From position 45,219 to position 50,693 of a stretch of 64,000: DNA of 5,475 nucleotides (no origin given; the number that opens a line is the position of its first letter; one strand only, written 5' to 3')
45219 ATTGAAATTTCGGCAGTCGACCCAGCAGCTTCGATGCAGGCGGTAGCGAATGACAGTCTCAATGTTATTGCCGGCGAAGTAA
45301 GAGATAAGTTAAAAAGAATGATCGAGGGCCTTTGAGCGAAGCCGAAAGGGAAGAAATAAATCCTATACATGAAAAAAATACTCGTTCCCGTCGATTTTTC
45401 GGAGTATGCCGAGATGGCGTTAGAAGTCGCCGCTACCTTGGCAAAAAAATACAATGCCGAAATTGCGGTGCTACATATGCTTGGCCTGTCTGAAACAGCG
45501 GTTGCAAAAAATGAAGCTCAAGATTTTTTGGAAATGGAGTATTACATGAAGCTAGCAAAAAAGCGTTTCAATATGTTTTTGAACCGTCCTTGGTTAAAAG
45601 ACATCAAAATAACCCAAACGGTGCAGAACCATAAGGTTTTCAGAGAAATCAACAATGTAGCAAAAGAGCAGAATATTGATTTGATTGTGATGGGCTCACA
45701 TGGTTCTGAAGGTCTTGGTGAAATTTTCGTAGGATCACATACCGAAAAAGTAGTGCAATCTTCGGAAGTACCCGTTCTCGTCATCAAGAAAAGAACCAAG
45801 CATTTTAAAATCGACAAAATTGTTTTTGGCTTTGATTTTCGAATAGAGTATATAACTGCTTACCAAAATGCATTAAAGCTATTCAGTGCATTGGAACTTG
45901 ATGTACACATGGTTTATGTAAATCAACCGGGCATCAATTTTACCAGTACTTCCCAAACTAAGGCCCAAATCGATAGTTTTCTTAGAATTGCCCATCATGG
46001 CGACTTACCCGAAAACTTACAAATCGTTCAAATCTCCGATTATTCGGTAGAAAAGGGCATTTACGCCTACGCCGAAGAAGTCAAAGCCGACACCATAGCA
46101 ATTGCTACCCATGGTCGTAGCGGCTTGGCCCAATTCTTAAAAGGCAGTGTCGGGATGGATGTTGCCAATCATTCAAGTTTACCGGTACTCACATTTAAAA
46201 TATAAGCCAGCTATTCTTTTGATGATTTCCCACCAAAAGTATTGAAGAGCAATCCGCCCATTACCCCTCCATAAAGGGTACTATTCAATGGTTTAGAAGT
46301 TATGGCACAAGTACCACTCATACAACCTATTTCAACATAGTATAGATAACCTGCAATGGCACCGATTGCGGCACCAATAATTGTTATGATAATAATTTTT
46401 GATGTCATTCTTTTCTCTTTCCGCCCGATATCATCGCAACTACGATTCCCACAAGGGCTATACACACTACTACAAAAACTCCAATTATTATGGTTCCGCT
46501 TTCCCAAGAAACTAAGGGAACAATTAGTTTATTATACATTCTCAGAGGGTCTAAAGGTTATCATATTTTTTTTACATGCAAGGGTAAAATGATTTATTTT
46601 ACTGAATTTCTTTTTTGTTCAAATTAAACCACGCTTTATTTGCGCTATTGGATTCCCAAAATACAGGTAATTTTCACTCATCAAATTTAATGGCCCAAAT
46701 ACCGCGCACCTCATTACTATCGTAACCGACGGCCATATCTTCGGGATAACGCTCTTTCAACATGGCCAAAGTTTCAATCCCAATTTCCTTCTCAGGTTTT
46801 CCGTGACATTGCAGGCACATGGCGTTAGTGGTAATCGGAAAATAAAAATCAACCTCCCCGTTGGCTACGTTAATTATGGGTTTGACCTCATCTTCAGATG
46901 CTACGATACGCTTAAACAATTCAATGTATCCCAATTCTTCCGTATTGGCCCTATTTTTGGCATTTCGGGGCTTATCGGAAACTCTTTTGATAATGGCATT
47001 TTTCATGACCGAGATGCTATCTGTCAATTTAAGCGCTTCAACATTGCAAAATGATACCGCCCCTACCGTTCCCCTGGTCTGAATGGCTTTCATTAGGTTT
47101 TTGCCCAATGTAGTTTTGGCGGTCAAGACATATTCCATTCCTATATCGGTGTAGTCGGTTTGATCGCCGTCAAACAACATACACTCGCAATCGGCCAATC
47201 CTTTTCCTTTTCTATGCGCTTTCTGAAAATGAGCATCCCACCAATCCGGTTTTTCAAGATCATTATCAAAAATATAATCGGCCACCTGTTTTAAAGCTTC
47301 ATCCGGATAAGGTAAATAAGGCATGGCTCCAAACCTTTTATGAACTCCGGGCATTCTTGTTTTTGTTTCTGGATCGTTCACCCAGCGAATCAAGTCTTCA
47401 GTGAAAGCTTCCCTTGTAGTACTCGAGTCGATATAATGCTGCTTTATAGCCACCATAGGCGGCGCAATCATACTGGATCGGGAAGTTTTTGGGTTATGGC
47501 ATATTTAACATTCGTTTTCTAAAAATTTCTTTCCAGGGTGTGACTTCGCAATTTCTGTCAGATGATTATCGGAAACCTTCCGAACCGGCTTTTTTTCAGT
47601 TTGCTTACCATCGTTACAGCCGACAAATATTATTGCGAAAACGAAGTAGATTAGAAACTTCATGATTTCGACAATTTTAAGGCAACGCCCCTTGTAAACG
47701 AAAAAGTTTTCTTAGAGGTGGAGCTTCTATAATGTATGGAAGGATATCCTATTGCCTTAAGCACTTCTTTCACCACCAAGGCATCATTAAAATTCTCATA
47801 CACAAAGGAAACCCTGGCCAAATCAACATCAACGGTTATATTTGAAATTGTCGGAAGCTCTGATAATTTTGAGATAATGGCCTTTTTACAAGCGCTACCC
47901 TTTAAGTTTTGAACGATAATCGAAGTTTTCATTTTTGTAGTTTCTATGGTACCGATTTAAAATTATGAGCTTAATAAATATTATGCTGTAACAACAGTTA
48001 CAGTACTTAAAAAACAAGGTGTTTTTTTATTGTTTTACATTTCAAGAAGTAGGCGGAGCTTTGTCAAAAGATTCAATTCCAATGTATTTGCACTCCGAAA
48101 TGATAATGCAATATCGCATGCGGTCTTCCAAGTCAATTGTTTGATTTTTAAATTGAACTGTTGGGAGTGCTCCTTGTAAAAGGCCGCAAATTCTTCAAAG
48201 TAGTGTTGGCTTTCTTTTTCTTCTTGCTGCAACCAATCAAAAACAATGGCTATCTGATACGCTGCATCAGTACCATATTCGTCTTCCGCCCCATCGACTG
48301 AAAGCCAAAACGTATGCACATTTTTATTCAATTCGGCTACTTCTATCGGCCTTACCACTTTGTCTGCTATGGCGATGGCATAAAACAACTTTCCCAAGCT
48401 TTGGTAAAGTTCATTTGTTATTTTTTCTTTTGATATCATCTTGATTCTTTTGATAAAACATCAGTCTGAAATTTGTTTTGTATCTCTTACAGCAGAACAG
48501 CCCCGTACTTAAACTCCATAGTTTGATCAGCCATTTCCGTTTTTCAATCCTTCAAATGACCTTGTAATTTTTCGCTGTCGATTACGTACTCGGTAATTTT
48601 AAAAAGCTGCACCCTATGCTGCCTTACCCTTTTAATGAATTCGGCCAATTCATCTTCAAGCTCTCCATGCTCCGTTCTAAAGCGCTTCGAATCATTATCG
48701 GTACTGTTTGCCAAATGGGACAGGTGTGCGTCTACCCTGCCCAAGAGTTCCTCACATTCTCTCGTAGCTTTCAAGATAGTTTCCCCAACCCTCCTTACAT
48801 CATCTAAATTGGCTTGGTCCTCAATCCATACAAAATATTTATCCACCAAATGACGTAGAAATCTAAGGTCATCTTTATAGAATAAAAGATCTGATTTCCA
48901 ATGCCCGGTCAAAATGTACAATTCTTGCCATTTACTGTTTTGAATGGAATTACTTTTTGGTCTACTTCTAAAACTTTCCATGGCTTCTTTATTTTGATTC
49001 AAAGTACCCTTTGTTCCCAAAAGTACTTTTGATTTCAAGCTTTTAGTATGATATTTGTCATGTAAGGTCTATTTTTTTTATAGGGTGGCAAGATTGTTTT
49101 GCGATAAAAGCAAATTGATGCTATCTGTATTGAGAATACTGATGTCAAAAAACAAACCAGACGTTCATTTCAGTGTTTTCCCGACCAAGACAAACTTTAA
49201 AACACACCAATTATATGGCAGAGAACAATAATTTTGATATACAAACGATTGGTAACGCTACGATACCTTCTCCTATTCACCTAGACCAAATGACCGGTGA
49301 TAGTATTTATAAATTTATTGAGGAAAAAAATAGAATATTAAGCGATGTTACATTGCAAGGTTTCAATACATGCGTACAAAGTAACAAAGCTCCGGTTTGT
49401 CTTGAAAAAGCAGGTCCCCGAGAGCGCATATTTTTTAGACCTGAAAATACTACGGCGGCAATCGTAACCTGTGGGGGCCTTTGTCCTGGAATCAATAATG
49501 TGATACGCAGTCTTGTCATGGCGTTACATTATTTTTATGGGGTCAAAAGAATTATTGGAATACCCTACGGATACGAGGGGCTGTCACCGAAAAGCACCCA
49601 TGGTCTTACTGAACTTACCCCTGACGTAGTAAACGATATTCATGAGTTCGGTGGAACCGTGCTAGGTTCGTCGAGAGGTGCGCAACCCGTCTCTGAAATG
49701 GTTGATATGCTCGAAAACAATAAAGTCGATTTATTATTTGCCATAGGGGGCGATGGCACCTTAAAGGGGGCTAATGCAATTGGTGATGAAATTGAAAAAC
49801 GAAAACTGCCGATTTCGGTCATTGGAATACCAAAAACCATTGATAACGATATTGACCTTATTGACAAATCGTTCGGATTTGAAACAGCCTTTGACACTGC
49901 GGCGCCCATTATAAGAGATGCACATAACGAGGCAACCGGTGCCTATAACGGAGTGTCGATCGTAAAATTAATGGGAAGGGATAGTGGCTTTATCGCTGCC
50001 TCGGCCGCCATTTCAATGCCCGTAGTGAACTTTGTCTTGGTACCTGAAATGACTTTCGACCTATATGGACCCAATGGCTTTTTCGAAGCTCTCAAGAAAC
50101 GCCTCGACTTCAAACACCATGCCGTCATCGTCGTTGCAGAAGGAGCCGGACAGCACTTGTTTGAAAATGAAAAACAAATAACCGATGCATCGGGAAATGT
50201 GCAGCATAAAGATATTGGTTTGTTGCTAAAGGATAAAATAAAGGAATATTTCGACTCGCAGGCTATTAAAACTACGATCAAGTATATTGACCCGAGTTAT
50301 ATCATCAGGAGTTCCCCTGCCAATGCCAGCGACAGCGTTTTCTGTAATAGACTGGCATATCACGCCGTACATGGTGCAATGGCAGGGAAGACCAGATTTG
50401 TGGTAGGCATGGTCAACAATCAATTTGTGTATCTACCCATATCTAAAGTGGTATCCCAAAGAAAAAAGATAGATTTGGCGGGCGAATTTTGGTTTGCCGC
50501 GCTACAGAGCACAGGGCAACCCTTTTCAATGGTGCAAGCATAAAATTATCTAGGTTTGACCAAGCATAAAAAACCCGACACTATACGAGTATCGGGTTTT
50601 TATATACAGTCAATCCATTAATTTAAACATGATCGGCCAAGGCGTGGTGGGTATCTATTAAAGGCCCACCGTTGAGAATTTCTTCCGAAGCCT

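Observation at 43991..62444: Phased TGAY-N4-RTCA palindromes define a Crp/Fnr-type regulon across the stress island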

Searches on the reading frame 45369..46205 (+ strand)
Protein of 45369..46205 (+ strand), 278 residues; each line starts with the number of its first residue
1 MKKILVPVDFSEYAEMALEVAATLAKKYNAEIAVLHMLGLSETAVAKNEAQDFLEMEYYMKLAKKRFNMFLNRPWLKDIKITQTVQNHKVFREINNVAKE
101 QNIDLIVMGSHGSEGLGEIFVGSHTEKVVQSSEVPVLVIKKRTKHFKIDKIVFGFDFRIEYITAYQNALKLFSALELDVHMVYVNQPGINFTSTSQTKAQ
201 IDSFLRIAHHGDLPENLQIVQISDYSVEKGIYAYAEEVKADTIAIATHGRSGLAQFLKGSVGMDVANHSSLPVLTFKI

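Call 5: search_protein_families(library=pfam, proteins=[window:45369-46205:+])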
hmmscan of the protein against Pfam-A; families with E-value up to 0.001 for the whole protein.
window:45369-46205:+ (278 aa): 1 family
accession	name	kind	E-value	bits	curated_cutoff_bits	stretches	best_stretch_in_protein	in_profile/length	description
PF00582.32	Usp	-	6.3e-45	153.6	24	2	1-140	1-141/141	Universal stress protein family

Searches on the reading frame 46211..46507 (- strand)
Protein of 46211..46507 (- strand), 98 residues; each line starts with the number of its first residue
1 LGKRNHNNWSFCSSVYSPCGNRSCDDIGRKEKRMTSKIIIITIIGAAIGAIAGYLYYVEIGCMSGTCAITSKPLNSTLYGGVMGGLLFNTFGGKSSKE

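Call 5: search_protein_families(library=pfam, proteins=[window:46211-46507:-])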
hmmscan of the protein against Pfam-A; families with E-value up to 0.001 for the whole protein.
window:46211-46507:- (98 aa): 1 family
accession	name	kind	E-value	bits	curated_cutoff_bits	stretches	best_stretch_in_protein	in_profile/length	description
PF19628.4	DUF6132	-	8.2e-09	35.4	23.2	1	37-88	7-53/60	Family of unknown function (DUF6132)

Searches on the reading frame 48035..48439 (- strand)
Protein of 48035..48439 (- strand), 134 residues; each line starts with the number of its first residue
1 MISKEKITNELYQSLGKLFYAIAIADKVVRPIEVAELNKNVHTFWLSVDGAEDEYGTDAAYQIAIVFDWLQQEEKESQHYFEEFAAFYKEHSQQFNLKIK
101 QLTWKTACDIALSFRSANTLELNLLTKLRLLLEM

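Call 5: search_protein_families(library=pfam, proteins=[window:48035-48439:-])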
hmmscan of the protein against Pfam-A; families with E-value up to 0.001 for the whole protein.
window:48035-48439:- (134 aa): 0 families

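Call 42: search_protein_families(library=ncbifam, proteins=[window:48035-48439:-], max_evalue=0.01)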
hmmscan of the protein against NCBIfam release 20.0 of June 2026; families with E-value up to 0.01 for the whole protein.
window:48035-48439:- (134 aa): 0 families

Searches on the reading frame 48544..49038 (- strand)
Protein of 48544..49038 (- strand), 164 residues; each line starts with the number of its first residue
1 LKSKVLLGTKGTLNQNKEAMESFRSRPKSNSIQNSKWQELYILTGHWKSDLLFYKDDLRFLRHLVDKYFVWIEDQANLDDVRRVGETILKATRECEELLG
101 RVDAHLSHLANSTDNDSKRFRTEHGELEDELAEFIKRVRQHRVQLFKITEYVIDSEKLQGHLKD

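Call 5: search_protein_families(library=pfam, proteins=[window:48544-49038:-])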
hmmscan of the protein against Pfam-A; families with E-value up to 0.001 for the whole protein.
window:48544-49038:- (164 aa): 0 families

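Call 42: search_protein_families(library=ncbifam, proteins=[window:48544-48981:-], max_evalue=0.01)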
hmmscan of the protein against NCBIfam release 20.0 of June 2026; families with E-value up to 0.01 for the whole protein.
window:48544-48981:- (145 aa): 1 family
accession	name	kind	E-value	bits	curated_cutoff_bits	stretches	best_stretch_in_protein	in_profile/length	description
NF008729.0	PRK11747.1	equivalog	0.0021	16.6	598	1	64-135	305-375/703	ATP-dependent DNA helicase DinG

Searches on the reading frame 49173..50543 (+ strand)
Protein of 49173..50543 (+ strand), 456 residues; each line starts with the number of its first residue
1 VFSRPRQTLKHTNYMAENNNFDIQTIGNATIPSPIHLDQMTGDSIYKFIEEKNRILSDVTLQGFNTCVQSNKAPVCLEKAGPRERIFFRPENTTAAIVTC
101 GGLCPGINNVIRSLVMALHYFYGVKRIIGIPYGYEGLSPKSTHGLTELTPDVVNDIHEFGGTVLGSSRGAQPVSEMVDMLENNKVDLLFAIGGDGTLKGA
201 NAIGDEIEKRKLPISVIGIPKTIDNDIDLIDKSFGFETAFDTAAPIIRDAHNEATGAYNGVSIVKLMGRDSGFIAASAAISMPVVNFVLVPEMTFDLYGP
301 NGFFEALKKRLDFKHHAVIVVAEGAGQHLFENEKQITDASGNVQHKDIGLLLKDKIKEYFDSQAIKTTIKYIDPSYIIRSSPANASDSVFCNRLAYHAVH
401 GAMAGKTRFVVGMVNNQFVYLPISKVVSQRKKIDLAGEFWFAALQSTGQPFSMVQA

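Call 5: search_protein_families(library=pfam, proteins=[window:49173-50543:+])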
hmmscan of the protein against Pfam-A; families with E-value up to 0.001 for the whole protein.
window:49173-50543:+ (456 aa): 2 families
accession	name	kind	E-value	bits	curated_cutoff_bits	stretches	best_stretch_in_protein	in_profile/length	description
PF00365.25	PFK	-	5.4e-59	200.3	30.9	1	95-400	2-275/277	Phosphofructokinase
PF00781.29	DAGK_cat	-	0.00024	21.2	23.6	1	162-217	33-87/125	Diacylglycerol kinase catalytic domain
